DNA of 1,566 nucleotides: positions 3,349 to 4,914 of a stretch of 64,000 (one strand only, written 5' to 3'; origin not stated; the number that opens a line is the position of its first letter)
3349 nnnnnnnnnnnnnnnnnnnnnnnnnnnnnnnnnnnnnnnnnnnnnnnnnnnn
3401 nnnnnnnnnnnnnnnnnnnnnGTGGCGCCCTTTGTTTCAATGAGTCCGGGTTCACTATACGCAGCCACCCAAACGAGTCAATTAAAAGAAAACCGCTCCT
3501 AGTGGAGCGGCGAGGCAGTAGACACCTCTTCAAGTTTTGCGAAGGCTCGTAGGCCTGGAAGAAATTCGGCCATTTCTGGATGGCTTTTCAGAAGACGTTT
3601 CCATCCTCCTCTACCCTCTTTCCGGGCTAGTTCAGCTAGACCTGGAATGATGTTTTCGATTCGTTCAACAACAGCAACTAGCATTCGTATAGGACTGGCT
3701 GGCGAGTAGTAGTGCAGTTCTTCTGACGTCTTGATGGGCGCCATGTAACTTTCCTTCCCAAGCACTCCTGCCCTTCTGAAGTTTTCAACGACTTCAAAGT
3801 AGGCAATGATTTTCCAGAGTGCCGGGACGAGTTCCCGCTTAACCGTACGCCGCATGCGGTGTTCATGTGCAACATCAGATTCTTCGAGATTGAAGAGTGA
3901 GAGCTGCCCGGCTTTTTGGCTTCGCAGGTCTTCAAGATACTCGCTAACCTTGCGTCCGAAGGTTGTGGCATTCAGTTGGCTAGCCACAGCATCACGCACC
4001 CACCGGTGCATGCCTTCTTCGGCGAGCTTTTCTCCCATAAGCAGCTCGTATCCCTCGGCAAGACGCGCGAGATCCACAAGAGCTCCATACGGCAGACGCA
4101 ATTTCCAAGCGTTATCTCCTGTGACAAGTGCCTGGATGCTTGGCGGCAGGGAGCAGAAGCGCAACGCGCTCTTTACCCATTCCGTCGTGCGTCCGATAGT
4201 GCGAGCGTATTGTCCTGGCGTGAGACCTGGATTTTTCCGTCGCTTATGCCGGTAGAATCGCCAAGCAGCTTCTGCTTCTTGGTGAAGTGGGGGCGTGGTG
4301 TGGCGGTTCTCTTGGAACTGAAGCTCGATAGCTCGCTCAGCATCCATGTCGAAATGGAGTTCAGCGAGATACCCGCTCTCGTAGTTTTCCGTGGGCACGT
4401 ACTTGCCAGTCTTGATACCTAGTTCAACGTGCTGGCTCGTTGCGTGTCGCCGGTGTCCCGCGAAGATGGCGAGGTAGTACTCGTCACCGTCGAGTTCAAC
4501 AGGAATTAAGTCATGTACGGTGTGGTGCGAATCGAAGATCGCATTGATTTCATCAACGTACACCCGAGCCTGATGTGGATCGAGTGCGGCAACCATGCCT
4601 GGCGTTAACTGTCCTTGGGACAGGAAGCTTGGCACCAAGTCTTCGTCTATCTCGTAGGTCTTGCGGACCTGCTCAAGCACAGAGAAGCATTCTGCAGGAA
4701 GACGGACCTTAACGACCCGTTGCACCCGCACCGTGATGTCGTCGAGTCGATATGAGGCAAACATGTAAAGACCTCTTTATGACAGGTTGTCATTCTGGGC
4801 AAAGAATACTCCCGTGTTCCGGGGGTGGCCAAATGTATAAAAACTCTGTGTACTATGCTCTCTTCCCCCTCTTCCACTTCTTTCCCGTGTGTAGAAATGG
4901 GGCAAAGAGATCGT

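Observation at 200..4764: Cluster of nucleotide-metabolism and DNA-repair-like genes: fused nucleotidyltransferase-dCMP deaminase, a second nucleotidyltransferase, DHFR, Ogg-like glycosylase and a stand-alone ParB-nuclease-domain protein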

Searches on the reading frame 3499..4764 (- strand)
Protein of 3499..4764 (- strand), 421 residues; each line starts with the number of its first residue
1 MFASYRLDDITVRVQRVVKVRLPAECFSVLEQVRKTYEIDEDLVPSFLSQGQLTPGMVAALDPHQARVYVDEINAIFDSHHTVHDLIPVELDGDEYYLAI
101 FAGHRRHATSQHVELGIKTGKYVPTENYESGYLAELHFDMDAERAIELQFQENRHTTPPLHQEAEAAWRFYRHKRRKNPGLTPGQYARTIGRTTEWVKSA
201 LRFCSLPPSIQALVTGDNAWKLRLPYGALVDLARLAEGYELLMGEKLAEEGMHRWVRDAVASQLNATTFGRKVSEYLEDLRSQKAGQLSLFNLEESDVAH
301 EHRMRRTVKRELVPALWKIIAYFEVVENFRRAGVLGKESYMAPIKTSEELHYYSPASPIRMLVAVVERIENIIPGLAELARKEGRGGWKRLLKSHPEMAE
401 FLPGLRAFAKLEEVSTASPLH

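Call 3: search_protein_families(library=pfam, proteins=[window:3499-4764:-], max_evalue=0.1)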
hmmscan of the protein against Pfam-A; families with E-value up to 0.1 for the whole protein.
window:3499-4764:- (421 aa): 0 families

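Call 4: search_protein_families(library=ncbifam, proteins=[window:3499-4764:-], max_evalue=0.1)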
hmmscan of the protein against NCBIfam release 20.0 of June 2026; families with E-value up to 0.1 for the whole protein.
window:3499-4764:- (421 aa): 1 family
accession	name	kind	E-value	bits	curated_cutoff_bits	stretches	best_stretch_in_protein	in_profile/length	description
TIGR00180.1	parB_part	domain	0.00026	20.8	58.45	0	139-214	83-154/186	ParB/RepB/Spo0J family partition protein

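Call 5: search_protein_families(library=padloc, proteins=[window:3499-4764:-], max_evalue=0.1)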
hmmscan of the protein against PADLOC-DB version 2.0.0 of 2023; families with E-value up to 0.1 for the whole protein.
window:3499-4764:- (421 aa): 1 family
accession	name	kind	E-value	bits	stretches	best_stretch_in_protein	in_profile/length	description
PDLC04706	PDC-M54B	-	0.0089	12.7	1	264-330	5-73/475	-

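Call 6: search_protein_families(library=phrogs, proteins=[window:3499-4764:-], max_evalue=0.1)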
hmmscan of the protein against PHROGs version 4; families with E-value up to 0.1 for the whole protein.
window:3499-4764:- (421 aa): 0 families

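Call 8: search_solved_structures(query=window:3499-4764:-, max_evalue=10, show_alignments=2)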
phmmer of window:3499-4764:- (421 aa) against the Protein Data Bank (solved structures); distinct sequences matched with E-value up to 10: 0.

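Call 10: find_homologous_proteins(query=window:3499-4764:-, max_evalue=0.001)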
Query window:3499-4764:- (421 aa): 18 proteins with E <= 0.001 among 8000 candidates.
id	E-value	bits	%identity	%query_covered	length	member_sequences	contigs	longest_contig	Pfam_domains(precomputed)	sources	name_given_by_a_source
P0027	3.3e-282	954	100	100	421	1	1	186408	-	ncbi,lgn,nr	ncbi:MAG: hypothetical protein JWN64_491 [Parcubacteria group bacterium]|nr:hypothetical protein [Pa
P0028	1.5e-164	566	60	99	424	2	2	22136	-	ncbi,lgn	-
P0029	1.5e-156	540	57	99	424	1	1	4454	-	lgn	-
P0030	2.3e-146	506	55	99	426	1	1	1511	-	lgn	-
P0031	6.7e-141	488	54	100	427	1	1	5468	-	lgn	-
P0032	7.4e-140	485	54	100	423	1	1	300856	-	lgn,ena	-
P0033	1.0e-134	468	52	97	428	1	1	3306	-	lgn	-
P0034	1.5e-133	464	51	99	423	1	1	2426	-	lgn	-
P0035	4.9e-133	462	53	97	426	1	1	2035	-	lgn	-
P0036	2.7e-131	457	52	98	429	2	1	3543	-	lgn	-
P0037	1.3e-124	435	50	95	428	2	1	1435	-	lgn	-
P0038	1.1e-121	425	52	90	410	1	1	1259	-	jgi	jgi:hypothetical protein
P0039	4.0e-117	410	48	99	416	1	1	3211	-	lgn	-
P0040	2.3e-116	407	47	98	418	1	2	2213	-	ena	-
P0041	7.8e-110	386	47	99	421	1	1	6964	-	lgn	-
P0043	1.6e-74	270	41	96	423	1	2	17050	-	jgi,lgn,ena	jgi:rhodanese-related sulfurtransferase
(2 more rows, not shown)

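Call 21: find_encoding_contigs(protein=P0032, flank=8000, max_places=1)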
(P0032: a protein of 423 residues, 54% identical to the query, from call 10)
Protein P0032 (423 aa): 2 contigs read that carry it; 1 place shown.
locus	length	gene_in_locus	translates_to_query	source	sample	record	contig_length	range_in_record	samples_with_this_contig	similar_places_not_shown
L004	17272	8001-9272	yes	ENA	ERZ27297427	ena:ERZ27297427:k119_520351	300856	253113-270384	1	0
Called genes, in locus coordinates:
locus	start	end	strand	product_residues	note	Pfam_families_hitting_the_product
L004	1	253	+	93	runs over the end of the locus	PF00708:Acylphosphatase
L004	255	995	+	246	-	PF00849:PseudoU_synth_2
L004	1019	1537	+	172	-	PF01245:Ribosomal_L19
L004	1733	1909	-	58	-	-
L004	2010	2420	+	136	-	PF08570:DUF1761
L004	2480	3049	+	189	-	PF01923:Cob_adeno_trans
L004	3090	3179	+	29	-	-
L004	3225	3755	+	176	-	PF13563:2_5_RNA_ligase2 (weak)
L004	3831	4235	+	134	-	PF01741:MscL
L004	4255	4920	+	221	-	-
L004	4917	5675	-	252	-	PF02535:Zip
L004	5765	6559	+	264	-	PF04402:SIMPL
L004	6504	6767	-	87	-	-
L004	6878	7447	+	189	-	PF02357:NusG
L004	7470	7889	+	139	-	PF03946:Ribosomal_L11_N, PF00298:Ribosomal_L11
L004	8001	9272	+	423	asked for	-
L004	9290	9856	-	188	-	PF00186:DHFR_1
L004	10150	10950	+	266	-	PF01928:CYTH (weak)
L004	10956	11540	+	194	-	PF22769:DCD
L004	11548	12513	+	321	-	PF00303:Thymidylat_synt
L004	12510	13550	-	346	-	PF04616:Glyco_hydro_43 (faint)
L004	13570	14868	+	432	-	PF00464:SHMT, PF00155:Aminotran_1_2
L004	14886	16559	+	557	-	PF03485:Arg_tRNA_synt_N, PF00750:tRNA-synt_1d, PF05746:DALR_1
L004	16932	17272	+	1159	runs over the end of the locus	PF00133:tRNA-synt_1, PF09334:tRNA-synt_1g (weak), PF00300:His_Phos_1, PF00133:tRNA-synt_1, PF09334:tRNA-synt_1g (weak), PF08264:Anticodon_1, PF19302:DUF5915 (weak)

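Call 22: find_encoding_contigs(protein=P0043, flank=8000, max_places=1)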
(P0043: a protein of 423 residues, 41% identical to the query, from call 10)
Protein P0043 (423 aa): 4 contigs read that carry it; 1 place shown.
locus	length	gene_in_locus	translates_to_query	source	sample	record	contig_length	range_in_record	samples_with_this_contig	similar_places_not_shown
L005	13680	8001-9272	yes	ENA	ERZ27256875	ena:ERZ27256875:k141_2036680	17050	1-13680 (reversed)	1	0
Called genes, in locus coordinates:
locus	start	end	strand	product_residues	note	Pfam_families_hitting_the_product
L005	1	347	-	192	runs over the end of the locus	PF06035:Peptidase_C93 (weak)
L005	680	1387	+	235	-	-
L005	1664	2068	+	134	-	-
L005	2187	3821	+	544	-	PF04862:DUF642, PF00353:HemolysinCabind (weak)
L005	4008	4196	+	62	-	-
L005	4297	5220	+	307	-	PF00246:Peptidase_M14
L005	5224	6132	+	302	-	PF00246:Peptidase_M14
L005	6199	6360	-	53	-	-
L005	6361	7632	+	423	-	PF04851:ResIII, PF00270:DEAD, PF00271:Helicase_C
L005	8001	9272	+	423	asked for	-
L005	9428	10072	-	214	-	PF01471:PG_binding_1 (weak), PF16656:Pur_ac_phosph_N (weak)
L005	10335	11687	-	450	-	PF18915:DUF5667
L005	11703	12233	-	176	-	PF04542:Sigma70_r2, PF08281:Sigma70_r4_2, PF04545:Sigma70_r4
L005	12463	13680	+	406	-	?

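Call 25: predict_structure(alignment_id=A2)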
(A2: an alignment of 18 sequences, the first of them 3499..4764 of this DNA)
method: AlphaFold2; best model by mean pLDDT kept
length: 421 residues; sequences in the alignment: 18
mean_pLDDT: 79.4   pTM: 0.66
mean pLDDT of the five models: 79.4, 78.2, 75.8, 75.3, 75.1
residues with pLDDT >= 90: 150; 70-90: 144; 50-70: 103; < 50: 24
segments of 3 or more residues with pLDDT < 50: 335-344, 350-356, 417-421
pLDDT, mean of each block of 10 residues (from residue 1): 80 73 92 66 84 91 95 92 94 93 89 92 89 91 89 70 91 93 93 93 94 84 87 94 90 85 81 89 71 60 68 67 65 52 50 52 69 69 71 68 69 54 35
secondary structure, 60 per line:
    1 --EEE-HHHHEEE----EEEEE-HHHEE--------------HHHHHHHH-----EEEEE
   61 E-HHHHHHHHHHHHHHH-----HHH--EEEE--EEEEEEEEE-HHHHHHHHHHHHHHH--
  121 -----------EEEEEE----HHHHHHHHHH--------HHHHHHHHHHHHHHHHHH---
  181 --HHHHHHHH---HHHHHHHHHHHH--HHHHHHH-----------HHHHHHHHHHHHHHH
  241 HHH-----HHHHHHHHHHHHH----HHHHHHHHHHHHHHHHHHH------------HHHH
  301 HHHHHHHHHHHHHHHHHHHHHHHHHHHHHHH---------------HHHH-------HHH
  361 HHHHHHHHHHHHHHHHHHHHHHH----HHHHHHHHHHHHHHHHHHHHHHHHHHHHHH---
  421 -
elements in order: E3-5 H7-10 E11-13 E18-22 H43-50 E56-61 H63-77 E88-91 E94-102 H104-118 E132-137 H142-151 H160-177 H183-190 H194-205 H208-214 H226-243 H249-261 H266-284 H297-331 H347-350 H358-383 H388-417

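Call 28: fold_search(model_id=the predicted structure, library=pdb)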
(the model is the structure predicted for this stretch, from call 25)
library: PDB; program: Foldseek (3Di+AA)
matches with E <= 10: 157; with E <= 0.001: 20
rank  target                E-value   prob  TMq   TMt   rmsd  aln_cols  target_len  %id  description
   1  6sdk_A                6.5e-06  1.00  0.22  0.41  14.1       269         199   16  Crystal structure of bacterial ParB dimer bound to CDP (released 2019-10-23)
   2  7bnk_A                6.5e-06  1.00  0.21  0.40  14.2       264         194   18  Crystal structure of ParB from Myxococcus xanthus bound to CDP and Monothiophosphate (released 2021-09-08)
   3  7bnr_A                9.1e-06  1.00  0.21  0.40  13.8       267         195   21  Crystal structure of a ParB Q52A mutant from Myxococcus xanthus bound to CTPyS (released 2021-09-08)
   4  7bnr_B                9.5e-06  1.00  0.22  0.42  13.5       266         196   21  Crystal structure of a ParB Q52A mutant from Myxococcus xanthus bound to CTPyS (released 2021-09-08)
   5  7bnk_B                2.0e-05  1.00  0.21  0.40  14.2       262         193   19  Crystal structure of ParB from Myxococcus xanthus bound to CDP and Monothiophosphate (released 2021-09-08)
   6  7o0n_A                2.2e-05  1.00  0.21  0.41  13.7       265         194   20  Crystal structure of a ParB E93A mutant from Myxococcus xanthus bound to CDP and monothiophosphate (released 2021-09-15)
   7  6sdk_B                2.4e-05  1.00  0.21  0.40  14.2       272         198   17  Crystal structure of bacterial ParB dimer bound to CDP (released 2019-10-23)
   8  1vz0_E                8.6e-05  1.00  0.29  0.56  12.3       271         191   19  Chromosome segregation protein Spo0J from Thermus thermophilus (released 2004-07-19)
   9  7nfu_B                9.5e-05  1.00  0.34  0.60   5.5       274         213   16  Crystal structure of C-terminally truncated Geobacillus thermoleovorans nucleoid occlusion protein Noc (released 2021-02-17)
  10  1vz0_F                1.1e-04  1.00  0.30  0.58  11.9       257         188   18  Chromosome segregation protein Spo0J from Thermus thermophilus (released 2004-07-19)
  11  7ng0                  1.1e-04  1.00  0.23  0.43  14.0       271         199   17  Crystal structure of N- and C-terminally truncated Geobacillus thermoleovorans nucleoid occlusion protein Noc (released 2021-02-17)
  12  7nfu_A                1.3e-04  1.00  0.33  0.56   5.3       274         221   16  Crystal structure of C-terminally truncated Geobacillus thermoleovorans nucleoid occlusion protein Noc (released 2021-02-17)
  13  1vz0_A                1.8e-04  1.00  0.30  0.59  12.0       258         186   19  Chromosome segregation protein Spo0J from Thermus thermophilus (released 2004-07-19)
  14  1vz0_H                2.0e-04  1.00  0.29  0.57  12.7       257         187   18  Chromosome segregation protein Spo0J from Thermus thermophilus (released 2004-07-19)
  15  7ol9_B                3.3e-04  1.00  0.21  0.38  14.4       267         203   15  Crystal structure of C-terminally truncated Bacillus subtilis nucleoid occlusion protein (Noc) complexed to the Noc-bi (released 2022-03-09)
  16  6t1f_B                4.2e-04  1.00  0.32  0.64   6.6       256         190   20  Crystal structure of the C-terminally truncated chromosome-partitioning protein ParB from Caulobacter crescentus compl (released 2020-10-14)
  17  8qa9_B                4.8e-04  1.00  0.35  0.63   5.4       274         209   12  Crystal structure of the RK2 plasmid encoded co-complex of the C-terminally truncated transcriptional repressor protei (released 2024-02-21)
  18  6t1f_D                5.1e-04  1.00  0.32  0.63   6.8       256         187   19  Crystal structure of the C-terminally truncated chromosome-partitioning protein ParB from Caulobacter crescentus compl (released 2020-10-14)
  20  8qa9_A                8.2e-04  1.00  0.36  0.65   4.9       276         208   14  Crystal structure of the RK2 plasmid encoded co-complex of the C-terminally truncated transcriptional repressor protei (released 2024-02-21)
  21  1vz0_B                1.1e-03  1.00  0.32  0.61  11.6       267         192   19  Chromosome segregation protein Spo0J from Thermus thermophilus (released 2004-07-19)
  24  1vz0_C                1.6e-03  1.00  0.30  0.60  12.2       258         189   18  Chromosome segregation protein Spo0J from Thermus thermophilus (released 2004-07-19)
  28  6t1f_C                3.1e-03  1.00  0.23  0.44  12.7       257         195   19  Crystal structure of the C-terminally truncated chromosome-partitioning protein ParB from Caulobacter crescentus compl (released 2020-10-14)
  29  6t1f_A                3.8e-03  1.00  0.22  0.45  12.7       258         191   18  Crystal structure of the C-terminally truncated chromosome-partitioning protein ParB from Caulobacter crescentus compl (released 2020-10-14)
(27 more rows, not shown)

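Call 66: find_related_loci(query=A2, collection=viral_contigs, flank=10000)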
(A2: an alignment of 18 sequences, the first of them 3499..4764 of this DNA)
Query A2 (421 aa) in viral_contigs; peptide patterns used: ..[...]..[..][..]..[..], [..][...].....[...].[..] (x = any residue, [..] = any of these).
340 stretches matched a pattern, but none encodes a relative of the query by tblastn (E <= 1e-3).

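Call 67: find_related_loci(query=A2, collection=metagenome_contigs, flank=8000)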
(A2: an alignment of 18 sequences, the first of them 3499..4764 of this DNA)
Query A2 (421 aa) in metagenome_contigs; peptide patterns used: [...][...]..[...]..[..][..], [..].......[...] (x = any residue, [..] = any of these).
506 stretches matched a pattern; 4 encode a relative of the query (tblastn E <= 1e-3); 4 distinct loci.
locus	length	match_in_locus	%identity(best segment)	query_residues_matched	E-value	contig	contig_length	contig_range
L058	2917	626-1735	48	16-384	1e-110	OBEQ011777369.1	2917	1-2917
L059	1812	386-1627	41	2-421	8e-100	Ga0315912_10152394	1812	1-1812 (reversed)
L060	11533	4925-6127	41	16-418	6e-84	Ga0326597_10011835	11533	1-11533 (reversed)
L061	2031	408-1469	36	19-386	6e-60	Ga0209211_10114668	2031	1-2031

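Call 69: find_encoding_contigs(protein=P0028, flank=8000, max_places=2)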
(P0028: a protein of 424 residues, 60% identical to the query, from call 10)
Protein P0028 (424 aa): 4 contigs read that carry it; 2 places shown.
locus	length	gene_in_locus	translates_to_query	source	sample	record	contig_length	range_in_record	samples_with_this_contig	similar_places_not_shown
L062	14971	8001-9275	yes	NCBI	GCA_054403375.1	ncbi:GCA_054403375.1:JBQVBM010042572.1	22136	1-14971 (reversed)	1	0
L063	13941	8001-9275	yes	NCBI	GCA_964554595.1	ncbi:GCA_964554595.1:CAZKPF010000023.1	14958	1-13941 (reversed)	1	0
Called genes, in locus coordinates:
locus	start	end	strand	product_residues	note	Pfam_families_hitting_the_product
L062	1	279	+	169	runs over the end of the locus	PF01245:Ribosomal_L19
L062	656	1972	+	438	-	PF26299:MurL_N, PF26298:MurL_epimerase_C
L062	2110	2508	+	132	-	PF01741:MscL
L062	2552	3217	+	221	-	-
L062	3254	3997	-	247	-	PF02535:Zip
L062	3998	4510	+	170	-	PF01475:FUR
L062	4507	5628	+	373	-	PF07907:YibE_F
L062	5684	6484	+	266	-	PF04402:SIMPL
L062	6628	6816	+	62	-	PF00584:SecE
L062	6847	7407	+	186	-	PF02357:NusG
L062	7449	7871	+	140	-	PF03946:Ribosomal_L11_N, PF00298:Ribosomal_L11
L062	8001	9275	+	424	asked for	-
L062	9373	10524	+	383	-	-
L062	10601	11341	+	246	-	PF01996:F420_ligase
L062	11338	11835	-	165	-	PF00186:DHFR_1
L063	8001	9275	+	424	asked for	-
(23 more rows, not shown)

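Call 98: search_solved_structures(query=A2, max_evalue=1, show_alignments=1)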
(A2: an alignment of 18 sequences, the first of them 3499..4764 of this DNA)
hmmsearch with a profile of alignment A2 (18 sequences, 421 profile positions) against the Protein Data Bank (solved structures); distinct sequences matched with E-value up to 1: 9.
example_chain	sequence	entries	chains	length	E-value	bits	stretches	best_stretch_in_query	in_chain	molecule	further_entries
6sdk_A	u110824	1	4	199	0.002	20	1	164-217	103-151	Stage 0 sporulation protein J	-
6t1f_A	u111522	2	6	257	0.0027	19.5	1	184-219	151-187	Chromosome-partitioning protein ParB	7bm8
6s6h_A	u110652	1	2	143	0.0036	19.1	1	184-219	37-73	Chromosome-partitioning protein ParB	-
6y93_A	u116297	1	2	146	0.0063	18.3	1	163-227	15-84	Nucleoid occlusion protein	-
7bnk_A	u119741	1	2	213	0.016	17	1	141-218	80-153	ParB family protein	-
7bnr_A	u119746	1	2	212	0.018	16.9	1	141-218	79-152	ParB family protein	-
7o0n_A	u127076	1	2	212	0.018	16.9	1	141-218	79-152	ParB family protein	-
7ol9_A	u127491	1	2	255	0.018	16.8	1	163-219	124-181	Nucleoid occlusion protein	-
1vz0_A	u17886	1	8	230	0.019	16.7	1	141-211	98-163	Chromosome-partitioning protein Spo0J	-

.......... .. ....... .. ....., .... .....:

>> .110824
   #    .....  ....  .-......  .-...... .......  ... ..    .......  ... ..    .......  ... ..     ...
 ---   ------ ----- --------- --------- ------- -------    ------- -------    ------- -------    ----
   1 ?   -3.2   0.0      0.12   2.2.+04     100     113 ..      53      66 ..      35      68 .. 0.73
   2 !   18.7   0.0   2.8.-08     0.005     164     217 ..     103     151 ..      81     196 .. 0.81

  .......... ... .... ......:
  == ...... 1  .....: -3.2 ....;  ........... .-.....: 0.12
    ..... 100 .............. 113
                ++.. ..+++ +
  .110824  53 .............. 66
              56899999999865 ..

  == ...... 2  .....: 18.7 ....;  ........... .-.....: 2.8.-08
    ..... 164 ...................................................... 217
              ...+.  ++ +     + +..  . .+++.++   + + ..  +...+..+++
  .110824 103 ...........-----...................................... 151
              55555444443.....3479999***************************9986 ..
